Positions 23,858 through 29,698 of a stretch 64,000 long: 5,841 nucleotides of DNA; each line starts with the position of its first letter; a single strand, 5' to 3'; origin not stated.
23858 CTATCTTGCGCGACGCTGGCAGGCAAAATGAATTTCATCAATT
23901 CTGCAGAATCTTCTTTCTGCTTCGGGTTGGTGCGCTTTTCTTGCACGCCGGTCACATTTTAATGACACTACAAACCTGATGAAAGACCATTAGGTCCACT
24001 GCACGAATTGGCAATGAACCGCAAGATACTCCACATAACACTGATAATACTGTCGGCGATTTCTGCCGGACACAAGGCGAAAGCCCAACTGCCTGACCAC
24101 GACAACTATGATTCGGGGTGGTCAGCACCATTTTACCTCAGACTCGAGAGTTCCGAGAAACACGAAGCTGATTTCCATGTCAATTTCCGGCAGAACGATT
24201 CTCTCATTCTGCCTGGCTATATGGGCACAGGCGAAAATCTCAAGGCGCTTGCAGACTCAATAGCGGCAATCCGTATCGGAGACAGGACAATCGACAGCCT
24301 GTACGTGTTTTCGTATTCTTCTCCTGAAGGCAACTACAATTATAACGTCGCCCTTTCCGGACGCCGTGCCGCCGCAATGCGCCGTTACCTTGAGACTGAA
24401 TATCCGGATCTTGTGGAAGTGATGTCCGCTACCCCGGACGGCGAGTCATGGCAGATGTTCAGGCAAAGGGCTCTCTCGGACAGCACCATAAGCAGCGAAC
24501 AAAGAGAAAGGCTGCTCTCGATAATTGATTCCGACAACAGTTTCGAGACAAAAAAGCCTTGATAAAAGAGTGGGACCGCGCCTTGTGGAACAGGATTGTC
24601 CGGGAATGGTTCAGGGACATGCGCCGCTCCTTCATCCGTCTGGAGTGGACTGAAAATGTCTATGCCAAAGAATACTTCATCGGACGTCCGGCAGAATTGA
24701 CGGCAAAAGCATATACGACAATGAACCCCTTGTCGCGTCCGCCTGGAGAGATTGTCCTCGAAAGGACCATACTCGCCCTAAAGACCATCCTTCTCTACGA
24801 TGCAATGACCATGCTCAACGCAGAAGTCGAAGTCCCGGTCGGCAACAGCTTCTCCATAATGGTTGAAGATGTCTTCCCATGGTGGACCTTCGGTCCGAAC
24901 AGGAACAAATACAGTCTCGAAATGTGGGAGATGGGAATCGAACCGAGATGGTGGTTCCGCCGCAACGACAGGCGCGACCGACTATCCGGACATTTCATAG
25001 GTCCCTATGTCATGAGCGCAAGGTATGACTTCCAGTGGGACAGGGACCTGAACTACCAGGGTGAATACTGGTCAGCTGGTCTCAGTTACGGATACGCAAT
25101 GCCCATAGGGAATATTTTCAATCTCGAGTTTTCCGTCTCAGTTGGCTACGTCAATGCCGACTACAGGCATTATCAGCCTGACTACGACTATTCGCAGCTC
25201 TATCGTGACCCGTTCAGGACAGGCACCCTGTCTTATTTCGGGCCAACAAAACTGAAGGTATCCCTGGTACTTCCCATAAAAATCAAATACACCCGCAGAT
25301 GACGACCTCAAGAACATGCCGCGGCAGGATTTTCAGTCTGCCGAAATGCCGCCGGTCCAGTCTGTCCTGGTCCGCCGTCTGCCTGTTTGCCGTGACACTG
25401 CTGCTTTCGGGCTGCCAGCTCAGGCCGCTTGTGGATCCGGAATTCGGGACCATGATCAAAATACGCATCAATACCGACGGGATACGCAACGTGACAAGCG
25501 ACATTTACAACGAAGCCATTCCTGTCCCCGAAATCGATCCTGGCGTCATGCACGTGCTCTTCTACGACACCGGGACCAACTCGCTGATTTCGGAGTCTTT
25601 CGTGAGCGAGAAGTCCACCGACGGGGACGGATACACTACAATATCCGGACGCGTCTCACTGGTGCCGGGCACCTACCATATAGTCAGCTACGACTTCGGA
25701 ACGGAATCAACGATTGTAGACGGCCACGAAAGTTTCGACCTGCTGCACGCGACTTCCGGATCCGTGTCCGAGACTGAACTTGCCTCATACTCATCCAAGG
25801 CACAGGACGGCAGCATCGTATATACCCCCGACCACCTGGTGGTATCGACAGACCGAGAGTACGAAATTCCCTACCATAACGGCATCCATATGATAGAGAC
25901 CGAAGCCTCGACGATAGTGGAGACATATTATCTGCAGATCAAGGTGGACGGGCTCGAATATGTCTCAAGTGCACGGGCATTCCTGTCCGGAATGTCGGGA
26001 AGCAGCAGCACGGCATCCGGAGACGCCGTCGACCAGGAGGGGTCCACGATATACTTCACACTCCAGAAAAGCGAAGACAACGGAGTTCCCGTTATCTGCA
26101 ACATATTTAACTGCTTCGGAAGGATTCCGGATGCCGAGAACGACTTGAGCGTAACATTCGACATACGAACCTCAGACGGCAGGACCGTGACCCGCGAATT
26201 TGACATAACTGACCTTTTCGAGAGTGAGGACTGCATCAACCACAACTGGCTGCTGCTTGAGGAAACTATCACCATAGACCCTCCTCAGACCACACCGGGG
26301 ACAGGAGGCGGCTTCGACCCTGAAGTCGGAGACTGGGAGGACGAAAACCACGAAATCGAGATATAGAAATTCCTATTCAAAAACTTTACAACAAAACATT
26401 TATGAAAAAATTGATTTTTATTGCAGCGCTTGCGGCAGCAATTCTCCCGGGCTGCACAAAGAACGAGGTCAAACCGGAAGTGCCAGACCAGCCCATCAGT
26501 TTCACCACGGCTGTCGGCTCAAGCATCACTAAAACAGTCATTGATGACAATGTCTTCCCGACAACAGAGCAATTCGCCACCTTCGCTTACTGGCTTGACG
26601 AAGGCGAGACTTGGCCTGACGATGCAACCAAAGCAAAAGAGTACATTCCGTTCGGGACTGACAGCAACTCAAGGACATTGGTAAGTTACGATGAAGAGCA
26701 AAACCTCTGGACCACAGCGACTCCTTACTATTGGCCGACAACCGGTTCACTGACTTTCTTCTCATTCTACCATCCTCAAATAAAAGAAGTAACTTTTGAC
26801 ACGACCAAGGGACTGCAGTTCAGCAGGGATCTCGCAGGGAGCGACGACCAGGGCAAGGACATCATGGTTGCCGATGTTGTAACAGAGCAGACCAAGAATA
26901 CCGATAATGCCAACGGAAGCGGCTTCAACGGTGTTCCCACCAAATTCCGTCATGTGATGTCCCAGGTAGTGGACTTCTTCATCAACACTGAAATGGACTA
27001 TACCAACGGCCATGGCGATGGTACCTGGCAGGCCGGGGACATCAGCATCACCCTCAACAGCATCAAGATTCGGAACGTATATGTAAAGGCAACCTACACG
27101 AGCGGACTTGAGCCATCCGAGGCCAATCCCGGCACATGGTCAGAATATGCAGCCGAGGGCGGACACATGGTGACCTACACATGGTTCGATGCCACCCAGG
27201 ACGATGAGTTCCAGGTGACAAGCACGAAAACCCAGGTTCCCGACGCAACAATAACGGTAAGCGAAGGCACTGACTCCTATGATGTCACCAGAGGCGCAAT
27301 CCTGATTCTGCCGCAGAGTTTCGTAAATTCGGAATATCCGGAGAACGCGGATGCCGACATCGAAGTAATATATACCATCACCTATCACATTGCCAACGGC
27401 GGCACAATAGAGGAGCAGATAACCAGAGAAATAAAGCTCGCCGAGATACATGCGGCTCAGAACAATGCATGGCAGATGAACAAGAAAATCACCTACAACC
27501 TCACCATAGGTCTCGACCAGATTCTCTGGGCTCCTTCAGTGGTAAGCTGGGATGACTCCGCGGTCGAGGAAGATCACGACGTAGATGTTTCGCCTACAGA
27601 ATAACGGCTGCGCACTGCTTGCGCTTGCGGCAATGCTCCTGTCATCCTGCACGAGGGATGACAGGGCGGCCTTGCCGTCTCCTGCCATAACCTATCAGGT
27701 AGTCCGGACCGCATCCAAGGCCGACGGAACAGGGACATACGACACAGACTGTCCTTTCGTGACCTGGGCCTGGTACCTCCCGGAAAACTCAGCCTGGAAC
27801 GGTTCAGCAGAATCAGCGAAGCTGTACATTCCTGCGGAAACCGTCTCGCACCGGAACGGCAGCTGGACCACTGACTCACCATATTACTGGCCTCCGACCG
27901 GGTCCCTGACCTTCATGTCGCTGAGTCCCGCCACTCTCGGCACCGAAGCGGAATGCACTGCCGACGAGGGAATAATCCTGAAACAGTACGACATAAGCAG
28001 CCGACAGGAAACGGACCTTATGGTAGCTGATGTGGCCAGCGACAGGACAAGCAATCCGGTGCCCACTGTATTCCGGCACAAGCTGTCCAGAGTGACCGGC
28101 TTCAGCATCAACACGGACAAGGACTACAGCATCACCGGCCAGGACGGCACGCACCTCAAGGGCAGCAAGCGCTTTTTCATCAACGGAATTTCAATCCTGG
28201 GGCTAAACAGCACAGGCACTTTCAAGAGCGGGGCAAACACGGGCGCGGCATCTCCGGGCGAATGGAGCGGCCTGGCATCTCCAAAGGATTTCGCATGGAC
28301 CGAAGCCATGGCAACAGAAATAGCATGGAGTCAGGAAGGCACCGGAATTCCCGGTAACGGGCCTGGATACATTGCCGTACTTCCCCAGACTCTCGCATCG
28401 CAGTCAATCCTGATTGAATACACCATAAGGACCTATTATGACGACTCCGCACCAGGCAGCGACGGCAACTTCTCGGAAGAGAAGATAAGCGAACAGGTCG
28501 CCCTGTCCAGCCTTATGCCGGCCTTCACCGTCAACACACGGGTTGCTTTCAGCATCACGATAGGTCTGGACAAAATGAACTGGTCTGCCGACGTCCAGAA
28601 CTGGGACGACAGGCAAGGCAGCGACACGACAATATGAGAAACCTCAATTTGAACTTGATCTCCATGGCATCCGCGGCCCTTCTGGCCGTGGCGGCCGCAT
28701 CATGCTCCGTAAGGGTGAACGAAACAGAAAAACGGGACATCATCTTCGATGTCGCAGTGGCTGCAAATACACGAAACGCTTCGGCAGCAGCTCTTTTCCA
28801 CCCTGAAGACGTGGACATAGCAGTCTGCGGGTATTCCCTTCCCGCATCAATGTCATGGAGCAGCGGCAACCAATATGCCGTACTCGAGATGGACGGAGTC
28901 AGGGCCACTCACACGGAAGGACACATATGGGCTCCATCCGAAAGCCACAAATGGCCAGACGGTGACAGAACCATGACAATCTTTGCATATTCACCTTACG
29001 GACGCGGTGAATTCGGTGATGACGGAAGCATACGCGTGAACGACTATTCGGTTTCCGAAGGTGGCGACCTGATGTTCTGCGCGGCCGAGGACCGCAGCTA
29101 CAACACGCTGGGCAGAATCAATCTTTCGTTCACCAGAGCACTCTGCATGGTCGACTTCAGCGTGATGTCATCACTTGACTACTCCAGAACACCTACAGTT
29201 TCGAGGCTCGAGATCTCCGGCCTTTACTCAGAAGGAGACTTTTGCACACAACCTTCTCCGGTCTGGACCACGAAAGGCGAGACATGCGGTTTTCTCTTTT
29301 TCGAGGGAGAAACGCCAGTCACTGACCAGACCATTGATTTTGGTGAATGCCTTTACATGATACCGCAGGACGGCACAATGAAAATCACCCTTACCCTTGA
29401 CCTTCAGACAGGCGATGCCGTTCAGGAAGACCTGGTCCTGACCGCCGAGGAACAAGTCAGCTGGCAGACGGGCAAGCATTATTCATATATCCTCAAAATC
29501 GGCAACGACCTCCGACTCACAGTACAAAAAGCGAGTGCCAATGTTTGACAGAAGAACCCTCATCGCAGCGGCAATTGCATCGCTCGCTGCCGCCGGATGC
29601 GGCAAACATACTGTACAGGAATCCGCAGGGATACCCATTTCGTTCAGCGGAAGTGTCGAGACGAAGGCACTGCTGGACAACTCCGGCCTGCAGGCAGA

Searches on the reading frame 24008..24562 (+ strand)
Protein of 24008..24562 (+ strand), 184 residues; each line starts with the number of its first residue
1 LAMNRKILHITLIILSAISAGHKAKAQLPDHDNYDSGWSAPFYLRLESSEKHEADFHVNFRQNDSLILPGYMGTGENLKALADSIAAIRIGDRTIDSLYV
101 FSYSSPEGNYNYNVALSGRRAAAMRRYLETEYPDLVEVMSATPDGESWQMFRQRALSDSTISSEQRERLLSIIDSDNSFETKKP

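Call 18: search_protein_families(library=pfam, proteins=[window:24008-24562:+], max_evalue=0.01)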
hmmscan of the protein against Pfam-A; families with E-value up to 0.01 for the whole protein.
window:24008-24562:+ (184 aa): 1 family
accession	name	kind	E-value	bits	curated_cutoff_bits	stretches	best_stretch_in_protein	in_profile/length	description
PF00691.25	OmpA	-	0.00025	21.8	27.2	1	81-130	17-66/98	OmpA family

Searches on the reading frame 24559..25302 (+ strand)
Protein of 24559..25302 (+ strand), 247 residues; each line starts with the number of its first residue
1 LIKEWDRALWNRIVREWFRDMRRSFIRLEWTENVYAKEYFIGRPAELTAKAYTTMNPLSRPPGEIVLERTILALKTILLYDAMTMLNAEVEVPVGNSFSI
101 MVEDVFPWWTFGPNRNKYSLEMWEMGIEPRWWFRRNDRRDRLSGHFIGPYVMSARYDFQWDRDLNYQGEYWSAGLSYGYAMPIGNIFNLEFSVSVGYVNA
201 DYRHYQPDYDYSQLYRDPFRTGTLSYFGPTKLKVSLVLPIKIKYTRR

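Call 18: search_protein_families(library=pfam, proteins=[window:24559-25302:+], max_evalue=0.01)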
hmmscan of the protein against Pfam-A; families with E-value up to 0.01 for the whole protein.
window:24559-25302:+ (247 aa): 1 family
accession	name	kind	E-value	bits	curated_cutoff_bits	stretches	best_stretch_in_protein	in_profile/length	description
PF12099.14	DUF3575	-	1.1e-33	116.5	21.1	1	72-237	18-174/177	Protein of unknown function (DUF3575)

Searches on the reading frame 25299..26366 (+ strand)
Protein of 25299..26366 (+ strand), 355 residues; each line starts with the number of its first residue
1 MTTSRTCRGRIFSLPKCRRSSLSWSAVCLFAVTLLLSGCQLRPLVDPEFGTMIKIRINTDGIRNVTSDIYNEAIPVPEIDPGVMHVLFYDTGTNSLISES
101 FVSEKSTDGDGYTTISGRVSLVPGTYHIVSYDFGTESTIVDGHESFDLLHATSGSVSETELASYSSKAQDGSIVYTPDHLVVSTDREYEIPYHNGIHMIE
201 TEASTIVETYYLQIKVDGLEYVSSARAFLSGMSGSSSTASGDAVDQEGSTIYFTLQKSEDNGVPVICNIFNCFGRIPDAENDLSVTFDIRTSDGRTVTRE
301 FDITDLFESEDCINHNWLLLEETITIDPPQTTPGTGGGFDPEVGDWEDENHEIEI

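Call 18: search_protein_families(library=pfam, proteins=[window:25299-26366:+], max_evalue=0.01)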
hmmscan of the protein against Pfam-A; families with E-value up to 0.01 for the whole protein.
window:25299-26366:+ (355 aa): 1 family
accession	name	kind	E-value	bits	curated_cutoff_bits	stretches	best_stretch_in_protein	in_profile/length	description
PF17145.10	DUF5119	-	9.4e-19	68.4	27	1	77-253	27-190/191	Domain of unknown function (DUF5119)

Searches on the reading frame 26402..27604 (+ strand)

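Call 18: search_protein_families(library=pfam, proteins=[window:26402-27604:+], max_evalue=0.01)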
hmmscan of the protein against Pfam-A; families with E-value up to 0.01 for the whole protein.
window:26402-27604:+ (400 aa): 1 family
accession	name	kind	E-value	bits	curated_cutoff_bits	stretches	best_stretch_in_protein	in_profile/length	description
PF13149.12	Mfa_like_1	-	3.8e-10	40.6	27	1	93-375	36-238/246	Fimbrillin-like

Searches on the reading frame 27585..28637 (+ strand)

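Call 18: search_protein_families(library=pfam, proteins=[window:27585-28637:+], max_evalue=0.01)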
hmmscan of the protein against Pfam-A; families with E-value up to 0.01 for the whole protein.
window:27585-28637:+ (350 aa): 1 family
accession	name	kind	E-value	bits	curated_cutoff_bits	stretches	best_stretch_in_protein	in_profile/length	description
PF13149.12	Mfa_like_1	-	3.1e-14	54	27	1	77-340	27-246/246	Fimbrillin-like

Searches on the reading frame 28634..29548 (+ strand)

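Call 18: search_protein_families(library=pfam, proteins=[window:28634-29548:+], max_evalue=0.01)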
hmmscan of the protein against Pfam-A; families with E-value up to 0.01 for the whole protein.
window:28634-29548:+ (304 aa): 1 family
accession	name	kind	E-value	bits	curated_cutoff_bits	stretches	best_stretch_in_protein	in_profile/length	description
PF13149.12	Mfa_like_1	-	2.9e-19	70.5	27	1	87-296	33-237/246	Fimbrillin-like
